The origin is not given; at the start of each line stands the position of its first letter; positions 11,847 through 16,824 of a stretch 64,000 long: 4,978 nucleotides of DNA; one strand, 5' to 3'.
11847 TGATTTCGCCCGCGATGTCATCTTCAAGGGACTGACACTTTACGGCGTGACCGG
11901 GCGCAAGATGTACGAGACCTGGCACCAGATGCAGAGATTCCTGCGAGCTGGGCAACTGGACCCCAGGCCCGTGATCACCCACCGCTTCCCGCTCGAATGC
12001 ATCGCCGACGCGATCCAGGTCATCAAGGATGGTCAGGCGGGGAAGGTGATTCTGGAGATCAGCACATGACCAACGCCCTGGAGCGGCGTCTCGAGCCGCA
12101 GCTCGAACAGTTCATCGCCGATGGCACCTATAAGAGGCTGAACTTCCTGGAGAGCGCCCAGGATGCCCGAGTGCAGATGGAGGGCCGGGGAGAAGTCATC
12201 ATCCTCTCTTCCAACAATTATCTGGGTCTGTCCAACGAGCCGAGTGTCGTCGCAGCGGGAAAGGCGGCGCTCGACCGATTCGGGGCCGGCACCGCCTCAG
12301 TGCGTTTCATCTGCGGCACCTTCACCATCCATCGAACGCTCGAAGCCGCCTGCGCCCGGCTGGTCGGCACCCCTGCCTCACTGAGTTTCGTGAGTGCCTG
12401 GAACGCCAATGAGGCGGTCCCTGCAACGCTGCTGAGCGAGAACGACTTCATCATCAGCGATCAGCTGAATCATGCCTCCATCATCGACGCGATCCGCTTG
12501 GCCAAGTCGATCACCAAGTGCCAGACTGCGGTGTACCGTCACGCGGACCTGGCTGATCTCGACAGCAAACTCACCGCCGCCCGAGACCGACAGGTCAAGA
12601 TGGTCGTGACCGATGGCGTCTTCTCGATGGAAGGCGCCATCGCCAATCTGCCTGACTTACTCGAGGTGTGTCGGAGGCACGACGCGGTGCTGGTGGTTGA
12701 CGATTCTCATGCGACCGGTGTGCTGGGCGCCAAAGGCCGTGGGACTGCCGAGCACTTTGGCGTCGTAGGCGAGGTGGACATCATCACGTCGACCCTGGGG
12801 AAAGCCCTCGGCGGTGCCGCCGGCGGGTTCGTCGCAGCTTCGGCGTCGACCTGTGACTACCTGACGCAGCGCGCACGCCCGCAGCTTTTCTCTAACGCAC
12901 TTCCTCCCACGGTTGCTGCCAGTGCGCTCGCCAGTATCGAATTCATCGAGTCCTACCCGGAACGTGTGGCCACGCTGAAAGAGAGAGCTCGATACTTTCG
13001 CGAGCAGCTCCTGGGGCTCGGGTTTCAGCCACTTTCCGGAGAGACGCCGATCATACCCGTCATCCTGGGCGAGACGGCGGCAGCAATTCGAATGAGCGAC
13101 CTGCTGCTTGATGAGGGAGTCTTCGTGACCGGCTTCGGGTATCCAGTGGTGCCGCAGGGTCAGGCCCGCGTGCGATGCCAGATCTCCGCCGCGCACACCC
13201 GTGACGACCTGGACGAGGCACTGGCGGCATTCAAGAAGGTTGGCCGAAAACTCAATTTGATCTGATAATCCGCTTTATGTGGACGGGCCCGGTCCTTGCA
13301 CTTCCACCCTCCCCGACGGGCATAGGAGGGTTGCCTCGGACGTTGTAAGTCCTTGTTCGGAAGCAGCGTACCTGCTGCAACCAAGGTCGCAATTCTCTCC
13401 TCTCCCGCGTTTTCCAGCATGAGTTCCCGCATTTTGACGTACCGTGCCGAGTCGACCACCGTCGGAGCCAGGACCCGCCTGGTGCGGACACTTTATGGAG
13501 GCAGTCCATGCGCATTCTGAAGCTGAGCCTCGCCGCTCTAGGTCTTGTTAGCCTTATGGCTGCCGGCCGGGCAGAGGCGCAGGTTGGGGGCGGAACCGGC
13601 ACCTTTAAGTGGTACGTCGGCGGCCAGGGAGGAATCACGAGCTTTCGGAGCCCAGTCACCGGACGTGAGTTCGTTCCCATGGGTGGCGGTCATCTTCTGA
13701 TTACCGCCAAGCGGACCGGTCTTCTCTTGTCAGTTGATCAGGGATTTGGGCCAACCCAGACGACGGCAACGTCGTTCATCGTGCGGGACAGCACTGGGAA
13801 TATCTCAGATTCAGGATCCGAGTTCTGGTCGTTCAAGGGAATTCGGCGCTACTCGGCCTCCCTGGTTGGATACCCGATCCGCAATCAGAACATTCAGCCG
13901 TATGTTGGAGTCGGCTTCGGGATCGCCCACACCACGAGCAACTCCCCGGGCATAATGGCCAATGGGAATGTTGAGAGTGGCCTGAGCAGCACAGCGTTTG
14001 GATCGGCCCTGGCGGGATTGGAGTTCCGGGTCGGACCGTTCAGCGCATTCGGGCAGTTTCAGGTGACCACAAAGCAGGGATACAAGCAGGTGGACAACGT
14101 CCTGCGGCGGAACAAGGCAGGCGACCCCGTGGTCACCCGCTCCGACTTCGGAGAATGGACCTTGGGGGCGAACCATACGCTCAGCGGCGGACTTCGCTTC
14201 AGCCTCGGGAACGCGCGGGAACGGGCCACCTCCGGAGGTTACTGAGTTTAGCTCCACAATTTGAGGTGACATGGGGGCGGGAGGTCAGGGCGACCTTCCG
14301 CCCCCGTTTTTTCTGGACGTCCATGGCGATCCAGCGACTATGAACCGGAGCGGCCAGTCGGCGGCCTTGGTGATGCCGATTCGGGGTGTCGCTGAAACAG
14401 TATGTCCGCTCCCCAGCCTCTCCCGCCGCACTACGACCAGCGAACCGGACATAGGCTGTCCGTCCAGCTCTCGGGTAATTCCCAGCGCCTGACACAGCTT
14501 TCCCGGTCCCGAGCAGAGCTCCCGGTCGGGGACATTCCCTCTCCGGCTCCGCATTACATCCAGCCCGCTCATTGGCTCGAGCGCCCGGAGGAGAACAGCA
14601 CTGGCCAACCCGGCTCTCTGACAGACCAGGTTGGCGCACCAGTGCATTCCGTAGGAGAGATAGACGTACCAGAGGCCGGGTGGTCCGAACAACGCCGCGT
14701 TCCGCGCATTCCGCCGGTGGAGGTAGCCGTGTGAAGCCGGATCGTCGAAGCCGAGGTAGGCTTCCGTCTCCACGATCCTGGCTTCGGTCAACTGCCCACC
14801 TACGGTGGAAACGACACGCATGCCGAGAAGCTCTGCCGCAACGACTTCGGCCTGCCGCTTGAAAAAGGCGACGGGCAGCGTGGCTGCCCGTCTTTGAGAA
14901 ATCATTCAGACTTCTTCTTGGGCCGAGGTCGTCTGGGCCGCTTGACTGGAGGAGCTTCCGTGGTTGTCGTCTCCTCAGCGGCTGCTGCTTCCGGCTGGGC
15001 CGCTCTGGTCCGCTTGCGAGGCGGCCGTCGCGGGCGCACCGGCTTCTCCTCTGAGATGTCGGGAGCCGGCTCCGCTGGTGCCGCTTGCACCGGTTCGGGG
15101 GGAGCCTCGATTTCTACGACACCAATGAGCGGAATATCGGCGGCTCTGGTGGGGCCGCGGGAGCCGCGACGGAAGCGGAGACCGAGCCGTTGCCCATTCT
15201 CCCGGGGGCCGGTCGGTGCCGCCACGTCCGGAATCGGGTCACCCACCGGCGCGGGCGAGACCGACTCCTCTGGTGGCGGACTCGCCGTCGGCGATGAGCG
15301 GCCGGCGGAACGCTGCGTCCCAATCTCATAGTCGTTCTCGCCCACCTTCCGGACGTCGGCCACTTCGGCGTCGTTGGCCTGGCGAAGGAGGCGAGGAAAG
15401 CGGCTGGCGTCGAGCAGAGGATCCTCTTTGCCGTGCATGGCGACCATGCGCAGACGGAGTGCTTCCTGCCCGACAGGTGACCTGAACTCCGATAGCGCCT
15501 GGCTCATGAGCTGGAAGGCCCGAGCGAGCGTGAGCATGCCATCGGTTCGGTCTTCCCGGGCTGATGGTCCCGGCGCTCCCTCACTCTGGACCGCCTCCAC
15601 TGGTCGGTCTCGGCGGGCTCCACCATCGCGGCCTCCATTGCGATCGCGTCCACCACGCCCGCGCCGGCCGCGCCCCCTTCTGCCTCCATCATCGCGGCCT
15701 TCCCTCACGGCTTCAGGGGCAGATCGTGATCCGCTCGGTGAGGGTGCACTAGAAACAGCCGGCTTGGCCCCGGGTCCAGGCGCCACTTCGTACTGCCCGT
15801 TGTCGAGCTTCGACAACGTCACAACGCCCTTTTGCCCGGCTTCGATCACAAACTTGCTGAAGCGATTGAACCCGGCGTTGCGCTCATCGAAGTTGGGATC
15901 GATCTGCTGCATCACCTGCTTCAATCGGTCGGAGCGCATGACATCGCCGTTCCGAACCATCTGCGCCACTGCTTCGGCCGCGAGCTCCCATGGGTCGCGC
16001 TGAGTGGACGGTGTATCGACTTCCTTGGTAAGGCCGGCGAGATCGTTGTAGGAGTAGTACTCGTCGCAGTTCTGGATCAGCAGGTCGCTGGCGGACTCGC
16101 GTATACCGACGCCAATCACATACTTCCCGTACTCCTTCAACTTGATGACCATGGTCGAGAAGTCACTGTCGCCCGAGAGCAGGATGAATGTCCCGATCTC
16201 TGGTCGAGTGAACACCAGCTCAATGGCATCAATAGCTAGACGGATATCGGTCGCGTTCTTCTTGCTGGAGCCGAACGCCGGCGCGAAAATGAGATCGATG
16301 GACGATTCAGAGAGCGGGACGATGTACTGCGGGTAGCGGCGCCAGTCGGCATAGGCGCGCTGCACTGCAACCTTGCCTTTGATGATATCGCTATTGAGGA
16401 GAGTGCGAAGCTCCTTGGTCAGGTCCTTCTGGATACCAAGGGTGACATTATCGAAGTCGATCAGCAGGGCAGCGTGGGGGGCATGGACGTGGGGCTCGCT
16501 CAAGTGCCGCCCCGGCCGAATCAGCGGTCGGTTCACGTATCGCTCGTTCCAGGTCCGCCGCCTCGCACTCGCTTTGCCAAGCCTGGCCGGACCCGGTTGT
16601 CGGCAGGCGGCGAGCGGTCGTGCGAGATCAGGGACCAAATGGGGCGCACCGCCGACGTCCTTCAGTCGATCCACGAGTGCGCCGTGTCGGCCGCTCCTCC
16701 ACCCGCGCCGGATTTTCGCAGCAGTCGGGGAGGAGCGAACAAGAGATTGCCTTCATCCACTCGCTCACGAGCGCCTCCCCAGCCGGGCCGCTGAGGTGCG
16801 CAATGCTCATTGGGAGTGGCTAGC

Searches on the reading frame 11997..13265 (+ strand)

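Call 37: search_protein_families(library=pfam, proteins=[window:11997-13265:+], max_evalue=0.001)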
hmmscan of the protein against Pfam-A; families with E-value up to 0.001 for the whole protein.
window:11997-13265:+ (422 aa): 5 families
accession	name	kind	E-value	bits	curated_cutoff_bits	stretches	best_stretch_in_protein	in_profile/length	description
PF00155.27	Aminotran_1_2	-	1.5e-56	192.6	19.7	1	66-411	2-360/361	Aminotransferase class I and II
PF00266.25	Aminotran_5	-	9.5e-06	25.3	21.5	1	136-239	72-179/371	Aminotransferase class-V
PF01053.26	Cys_Met_Meta_PP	-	7.9e-05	21.8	27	1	112-243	54-181/381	Cys/Met metabolism PLP-dependent enzyme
PF00464.25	SHMT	-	0.00028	20.1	27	1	132-281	93-244/399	Serine hydroxymethyltransferase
PF00202.27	Aminotran_3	-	0.00035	19.8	30.5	1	218-382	213-376/403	Aminotransferase class-III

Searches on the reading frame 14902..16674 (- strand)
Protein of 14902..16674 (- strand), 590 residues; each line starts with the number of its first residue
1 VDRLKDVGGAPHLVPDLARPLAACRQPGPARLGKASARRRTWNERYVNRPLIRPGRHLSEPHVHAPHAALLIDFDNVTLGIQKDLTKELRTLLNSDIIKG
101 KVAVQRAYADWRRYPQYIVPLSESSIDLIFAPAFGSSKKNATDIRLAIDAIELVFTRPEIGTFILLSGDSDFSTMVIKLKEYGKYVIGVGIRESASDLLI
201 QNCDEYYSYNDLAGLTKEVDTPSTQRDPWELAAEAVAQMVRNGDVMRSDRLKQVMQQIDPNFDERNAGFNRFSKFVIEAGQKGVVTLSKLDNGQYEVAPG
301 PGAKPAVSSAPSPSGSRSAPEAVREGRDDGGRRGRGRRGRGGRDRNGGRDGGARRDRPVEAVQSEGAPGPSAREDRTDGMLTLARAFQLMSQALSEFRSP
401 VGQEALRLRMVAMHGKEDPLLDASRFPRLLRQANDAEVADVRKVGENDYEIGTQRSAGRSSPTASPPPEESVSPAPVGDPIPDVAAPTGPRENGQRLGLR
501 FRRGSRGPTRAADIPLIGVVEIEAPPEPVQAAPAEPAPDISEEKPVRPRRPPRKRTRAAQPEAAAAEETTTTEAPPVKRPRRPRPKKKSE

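Call 36: search_protein_families(library=pfam, proteins=[window:14902-16674:-], max_evalue=0.001)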
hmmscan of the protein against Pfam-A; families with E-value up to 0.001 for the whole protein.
window:14902-16674:- (590 aa): 1 family
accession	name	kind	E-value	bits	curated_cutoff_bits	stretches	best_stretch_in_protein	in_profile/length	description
PF01936.24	NYN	-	2.4e-24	87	24.2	1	68-208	2-143/145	NYN domain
